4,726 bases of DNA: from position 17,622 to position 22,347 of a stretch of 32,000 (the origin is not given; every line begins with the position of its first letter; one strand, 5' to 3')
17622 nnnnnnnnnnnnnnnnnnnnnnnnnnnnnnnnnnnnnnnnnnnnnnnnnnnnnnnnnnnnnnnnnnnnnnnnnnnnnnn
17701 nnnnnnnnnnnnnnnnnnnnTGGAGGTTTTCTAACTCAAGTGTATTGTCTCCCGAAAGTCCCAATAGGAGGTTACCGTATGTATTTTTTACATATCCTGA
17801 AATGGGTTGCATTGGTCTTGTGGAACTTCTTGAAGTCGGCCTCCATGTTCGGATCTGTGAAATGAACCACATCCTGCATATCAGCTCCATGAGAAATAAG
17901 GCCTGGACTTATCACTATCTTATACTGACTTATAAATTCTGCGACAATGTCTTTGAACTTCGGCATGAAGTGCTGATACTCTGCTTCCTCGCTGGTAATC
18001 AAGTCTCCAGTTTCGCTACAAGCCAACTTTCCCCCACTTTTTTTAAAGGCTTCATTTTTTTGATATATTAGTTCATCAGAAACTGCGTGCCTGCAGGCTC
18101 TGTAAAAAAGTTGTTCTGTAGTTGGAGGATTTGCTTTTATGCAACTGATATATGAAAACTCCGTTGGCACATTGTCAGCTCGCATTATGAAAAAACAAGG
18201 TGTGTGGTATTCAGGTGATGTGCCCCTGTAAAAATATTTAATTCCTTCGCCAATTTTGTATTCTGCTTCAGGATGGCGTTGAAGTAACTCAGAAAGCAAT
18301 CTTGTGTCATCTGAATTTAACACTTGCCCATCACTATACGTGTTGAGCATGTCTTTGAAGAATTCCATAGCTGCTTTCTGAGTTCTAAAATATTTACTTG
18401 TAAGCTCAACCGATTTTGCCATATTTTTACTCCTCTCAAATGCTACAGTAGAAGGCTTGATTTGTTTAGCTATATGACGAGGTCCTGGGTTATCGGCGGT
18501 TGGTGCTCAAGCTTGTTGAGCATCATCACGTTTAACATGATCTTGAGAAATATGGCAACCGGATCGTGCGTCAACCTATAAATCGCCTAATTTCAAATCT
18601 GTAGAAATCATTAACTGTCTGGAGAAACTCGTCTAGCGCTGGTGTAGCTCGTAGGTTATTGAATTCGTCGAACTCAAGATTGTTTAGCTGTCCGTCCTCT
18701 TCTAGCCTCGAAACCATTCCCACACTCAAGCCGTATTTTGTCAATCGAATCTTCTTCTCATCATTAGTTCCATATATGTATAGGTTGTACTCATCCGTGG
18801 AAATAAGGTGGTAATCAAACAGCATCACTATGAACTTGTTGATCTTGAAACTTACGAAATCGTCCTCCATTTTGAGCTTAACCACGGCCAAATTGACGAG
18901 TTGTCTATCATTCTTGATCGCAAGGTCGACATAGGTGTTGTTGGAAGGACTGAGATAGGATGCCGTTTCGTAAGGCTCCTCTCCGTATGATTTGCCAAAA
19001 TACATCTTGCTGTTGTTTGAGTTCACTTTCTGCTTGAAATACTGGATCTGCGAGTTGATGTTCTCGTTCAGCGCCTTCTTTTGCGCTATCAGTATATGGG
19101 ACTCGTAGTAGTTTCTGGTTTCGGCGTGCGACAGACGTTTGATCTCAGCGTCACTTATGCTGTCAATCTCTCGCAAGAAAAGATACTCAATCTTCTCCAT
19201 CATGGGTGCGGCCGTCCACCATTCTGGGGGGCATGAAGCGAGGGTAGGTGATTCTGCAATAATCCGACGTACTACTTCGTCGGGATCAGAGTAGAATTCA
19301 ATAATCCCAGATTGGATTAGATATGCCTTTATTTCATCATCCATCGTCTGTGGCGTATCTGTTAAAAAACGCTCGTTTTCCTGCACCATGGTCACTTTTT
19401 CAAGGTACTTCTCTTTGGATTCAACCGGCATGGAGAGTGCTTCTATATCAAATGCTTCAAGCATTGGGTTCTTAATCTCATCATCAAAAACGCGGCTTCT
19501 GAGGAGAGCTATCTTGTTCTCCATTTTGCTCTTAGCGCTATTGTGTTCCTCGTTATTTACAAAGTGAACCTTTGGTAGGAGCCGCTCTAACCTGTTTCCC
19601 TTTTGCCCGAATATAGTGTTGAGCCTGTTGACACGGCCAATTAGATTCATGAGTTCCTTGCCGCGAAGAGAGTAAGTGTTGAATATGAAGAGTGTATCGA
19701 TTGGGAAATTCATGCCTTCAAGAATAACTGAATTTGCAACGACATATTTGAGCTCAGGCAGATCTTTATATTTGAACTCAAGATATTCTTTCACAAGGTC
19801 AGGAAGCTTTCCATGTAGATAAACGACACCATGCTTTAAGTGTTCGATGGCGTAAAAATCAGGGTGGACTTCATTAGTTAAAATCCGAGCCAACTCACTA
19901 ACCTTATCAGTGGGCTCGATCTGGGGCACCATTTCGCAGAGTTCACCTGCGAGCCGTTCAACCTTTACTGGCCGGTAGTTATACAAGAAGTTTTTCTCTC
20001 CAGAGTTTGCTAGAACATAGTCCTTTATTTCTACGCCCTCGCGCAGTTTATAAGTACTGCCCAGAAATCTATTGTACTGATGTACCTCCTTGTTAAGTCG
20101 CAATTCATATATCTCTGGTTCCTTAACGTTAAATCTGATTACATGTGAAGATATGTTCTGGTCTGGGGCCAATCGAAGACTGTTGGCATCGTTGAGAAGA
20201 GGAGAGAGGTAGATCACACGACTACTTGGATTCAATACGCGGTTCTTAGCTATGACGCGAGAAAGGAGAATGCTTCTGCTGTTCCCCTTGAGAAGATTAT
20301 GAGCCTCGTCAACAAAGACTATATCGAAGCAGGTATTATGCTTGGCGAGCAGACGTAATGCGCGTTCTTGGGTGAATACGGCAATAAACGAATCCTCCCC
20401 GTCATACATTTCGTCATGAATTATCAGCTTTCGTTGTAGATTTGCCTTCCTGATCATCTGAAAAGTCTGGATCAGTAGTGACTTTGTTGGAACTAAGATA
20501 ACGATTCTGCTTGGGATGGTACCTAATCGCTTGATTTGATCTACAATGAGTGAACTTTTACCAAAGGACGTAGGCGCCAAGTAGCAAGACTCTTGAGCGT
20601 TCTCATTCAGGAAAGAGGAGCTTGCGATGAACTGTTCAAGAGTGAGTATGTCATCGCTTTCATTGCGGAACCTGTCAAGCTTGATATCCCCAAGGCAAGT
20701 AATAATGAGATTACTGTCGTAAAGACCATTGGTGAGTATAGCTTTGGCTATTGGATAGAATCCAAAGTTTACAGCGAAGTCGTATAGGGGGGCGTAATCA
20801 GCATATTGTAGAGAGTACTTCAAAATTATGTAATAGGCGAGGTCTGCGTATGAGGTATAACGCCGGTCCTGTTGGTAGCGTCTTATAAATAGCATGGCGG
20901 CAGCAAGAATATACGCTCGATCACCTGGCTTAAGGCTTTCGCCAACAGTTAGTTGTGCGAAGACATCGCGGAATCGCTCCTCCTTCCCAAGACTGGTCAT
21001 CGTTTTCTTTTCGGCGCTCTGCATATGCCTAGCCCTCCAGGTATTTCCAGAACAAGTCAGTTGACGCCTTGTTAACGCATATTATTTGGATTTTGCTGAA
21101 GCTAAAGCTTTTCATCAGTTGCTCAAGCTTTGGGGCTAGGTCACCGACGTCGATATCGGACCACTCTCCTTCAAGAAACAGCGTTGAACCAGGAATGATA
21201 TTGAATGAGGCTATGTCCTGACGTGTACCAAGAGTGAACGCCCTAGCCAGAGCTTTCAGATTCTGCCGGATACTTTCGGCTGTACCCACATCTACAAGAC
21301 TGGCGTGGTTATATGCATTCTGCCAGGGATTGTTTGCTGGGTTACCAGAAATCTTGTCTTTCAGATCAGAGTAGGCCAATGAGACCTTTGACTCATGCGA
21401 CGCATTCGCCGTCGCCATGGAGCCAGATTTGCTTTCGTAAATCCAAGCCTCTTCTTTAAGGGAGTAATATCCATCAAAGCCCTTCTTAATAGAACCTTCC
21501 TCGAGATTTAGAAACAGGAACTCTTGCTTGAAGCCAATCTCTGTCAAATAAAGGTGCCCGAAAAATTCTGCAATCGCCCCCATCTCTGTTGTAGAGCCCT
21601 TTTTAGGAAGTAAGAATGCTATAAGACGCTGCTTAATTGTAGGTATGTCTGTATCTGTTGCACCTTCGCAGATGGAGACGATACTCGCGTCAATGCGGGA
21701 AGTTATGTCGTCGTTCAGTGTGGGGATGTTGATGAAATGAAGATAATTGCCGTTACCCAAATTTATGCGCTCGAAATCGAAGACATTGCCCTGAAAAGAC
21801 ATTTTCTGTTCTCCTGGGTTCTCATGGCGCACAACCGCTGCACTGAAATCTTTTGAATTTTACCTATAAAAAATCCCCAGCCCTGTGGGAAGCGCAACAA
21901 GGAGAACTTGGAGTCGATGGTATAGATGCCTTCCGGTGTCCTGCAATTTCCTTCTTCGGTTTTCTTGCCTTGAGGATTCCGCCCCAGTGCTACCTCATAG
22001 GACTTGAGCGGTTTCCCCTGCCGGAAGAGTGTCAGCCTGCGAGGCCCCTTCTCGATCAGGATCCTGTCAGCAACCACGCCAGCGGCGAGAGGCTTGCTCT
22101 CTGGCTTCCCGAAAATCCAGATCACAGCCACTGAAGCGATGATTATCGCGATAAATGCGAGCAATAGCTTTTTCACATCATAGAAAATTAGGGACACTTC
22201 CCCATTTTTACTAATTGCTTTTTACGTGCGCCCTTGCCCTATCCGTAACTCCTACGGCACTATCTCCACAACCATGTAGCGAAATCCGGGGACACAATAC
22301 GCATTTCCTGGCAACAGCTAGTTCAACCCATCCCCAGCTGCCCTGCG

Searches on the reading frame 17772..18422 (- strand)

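Call 4: search_protein_families(library=pfam, proteins=[window:17772-18422:-], max_evalue=0.1)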
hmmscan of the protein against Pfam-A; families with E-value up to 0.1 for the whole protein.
window:17772-18422:- (216 aa): 1 family
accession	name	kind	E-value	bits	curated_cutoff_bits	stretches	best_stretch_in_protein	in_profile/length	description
PF11523.13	DUF3223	-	3.8e-23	82.3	21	1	23-95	1-75/75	Protein of unknown function (DUF3223)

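Call 5: search_protein_families(library=ncbifam, proteins=[window:17772-18422:-], max_evalue=0.1)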
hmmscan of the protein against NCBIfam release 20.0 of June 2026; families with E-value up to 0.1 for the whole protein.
window:17772-18422:- (216 aa): 0 families

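Call 6: search_protein_families(library=padloc, proteins=[window:17772-18422:-], max_evalue=0.1)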
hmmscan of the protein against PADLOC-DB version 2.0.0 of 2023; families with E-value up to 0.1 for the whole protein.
window:17772-18422:- (216 aa): 5 families
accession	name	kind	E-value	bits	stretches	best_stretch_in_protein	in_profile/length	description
PDLC00202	HamC2|HamC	-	1.7e-65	218.9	1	1-214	1-226/245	DUF3223 domain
PDLC00203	HamC2|HamC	-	2e-26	90.4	1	2-97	4-98/99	DUF3223 domain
PDLC00205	HamC2|HamC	-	4.1e-20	70.3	1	1-205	1-201/218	DUF3223 domain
PDLC00204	HamC2|HamC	-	3e-16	57.8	1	1-130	1-135/182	DUF3223 domain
PDLC00206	HamC2|HamC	-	9.4e-16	56.2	1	2-163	3-171/239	DUF3223 domain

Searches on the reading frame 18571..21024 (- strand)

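Call 4: search_protein_families(library=pfam, proteins=[window:18571-21024:-], max_evalue=0.1)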
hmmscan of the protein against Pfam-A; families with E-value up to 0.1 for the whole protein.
window:18571-21024:- (817 aa): 3 families
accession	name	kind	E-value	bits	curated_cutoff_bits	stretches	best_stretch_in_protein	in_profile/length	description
PF00270.35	DEAD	-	1.1e-06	28.9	26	1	147-274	18-157/167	DEAD/DEAH box helicase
PF04851.21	ResIII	-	2.4e-06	28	22.5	1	140-252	20-146/164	Type III restriction enzyme, res subunit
PF00271.37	Helicase_C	-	0.022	15.4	23.5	0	395-468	38-109/110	Helicase conserved C-terminal domain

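Call 5: search_protein_families(library=ncbifam, proteins=[window:18571-21024:-], max_evalue=0.1)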
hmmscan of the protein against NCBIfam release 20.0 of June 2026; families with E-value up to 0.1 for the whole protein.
window:18571-21024:- (817 aa): 1 family
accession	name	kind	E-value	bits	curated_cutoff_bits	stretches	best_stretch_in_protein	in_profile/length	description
NF041062.1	DpdE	equivalog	0.073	10.9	500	0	193-249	216-269/1048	protein DpdE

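Call 6: search_protein_families(library=padloc, proteins=[window:18571-21024:-], max_evalue=0.1)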
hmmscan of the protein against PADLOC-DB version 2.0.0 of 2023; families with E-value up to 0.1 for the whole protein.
window:18571-21024:- (817 aa): 19 families
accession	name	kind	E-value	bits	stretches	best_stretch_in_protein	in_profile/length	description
PDLC00176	HamB1|HamB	-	3e-39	132.8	1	123-775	133-805/845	DEAD-box helicase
PDLC00190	HamB1|HamB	-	1.4e-38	130.9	1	143-477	157-511/866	DEAD-box helicase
PDLC00187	HamB1|HamB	-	3.3e-35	119.6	1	148-470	161-509/851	DEAD-box helicase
PDLC00186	HamB1|HamB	-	2.4e-34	116.5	2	143-283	161-313/864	DEAD-box helicase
PDLC00185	HamB1|HamB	-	1e-33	114.3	1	148-502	162-538/871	DEAD-box helicase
PDLC00200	HamB2|HamB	-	3.1e-31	106.2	2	148-289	166-320/865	DEAD-box helicase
PDLC00181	HamB1|HamB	-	8.2e-26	88.3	1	148-495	159-516/836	DEAD-box helicase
PDLC00180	HamB1|HamB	-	1.8e-24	84.3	1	150-469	122-426/709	DEAD-box helicase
PDLC00199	HamB2|HamB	-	2.2e-23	80.3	2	344-472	380-511/841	DEAD-box helicase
PDLC00184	HamB1|HamB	-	2.3e-23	80.3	1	118-505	107-498/738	DEAD-box helicase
PDLC00177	HamB1|HamB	-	4.5e-23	79.4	2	343-451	388-494/841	DEAD-box helicase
PDLC00201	HamB2|HamB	-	1.9e-21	74.2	1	150-450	125-405/721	DEAD-box helicase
PDLC04531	PDC-M23B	-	6.8e-12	42.2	1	354-469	581-701/1060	-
PDLC00193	HamB1|HamB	-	1e-10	38.8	1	197-492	14-295/570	DEAD-box helicase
PDLC00194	HamB1|HamB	-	7.1e-09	32.1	1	371-467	533-638/995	DEAD-box helicase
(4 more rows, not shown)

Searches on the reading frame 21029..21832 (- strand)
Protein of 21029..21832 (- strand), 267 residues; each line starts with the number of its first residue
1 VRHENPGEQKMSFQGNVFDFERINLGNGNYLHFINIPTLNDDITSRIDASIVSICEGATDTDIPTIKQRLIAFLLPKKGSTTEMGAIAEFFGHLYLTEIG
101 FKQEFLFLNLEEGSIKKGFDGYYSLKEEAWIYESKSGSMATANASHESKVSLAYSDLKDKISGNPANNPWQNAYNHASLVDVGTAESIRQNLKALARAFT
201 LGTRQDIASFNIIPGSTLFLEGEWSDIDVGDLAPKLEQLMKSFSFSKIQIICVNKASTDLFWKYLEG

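Call 11: search_protein_families(library=padloc, proteins=[window:21029-21832:-], max_evalue=0.01)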
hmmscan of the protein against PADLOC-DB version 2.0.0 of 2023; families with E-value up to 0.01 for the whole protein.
window:21029-21832:- (267 aa): 0 families

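Call 71: search_protein_families(library=pfam, proteins=[window:21029-21832:-], max_evalue=0.01)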
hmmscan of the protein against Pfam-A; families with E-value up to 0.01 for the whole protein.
window:21029-21832:- (267 aa): 0 families

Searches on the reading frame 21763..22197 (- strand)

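Call 11: search_protein_families(library=padloc, proteins=[window:21763-22197:-], max_evalue=0.01)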
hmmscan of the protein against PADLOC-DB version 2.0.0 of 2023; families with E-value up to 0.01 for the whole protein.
window:21763-22197:- (144 aa): 0 families

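Call 71: search_protein_families(library=pfam, proteins=[window:21763-22197:-], max_evalue=0.01)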
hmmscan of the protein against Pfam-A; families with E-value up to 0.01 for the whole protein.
window:21763-22197:- (144 aa): 1 family
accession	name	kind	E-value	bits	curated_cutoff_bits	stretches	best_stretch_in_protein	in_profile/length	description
PF03734.19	YkuD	-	1.8e-07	32.3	23.4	1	44-98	2-52/146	L,D-transpeptidase catalytic domain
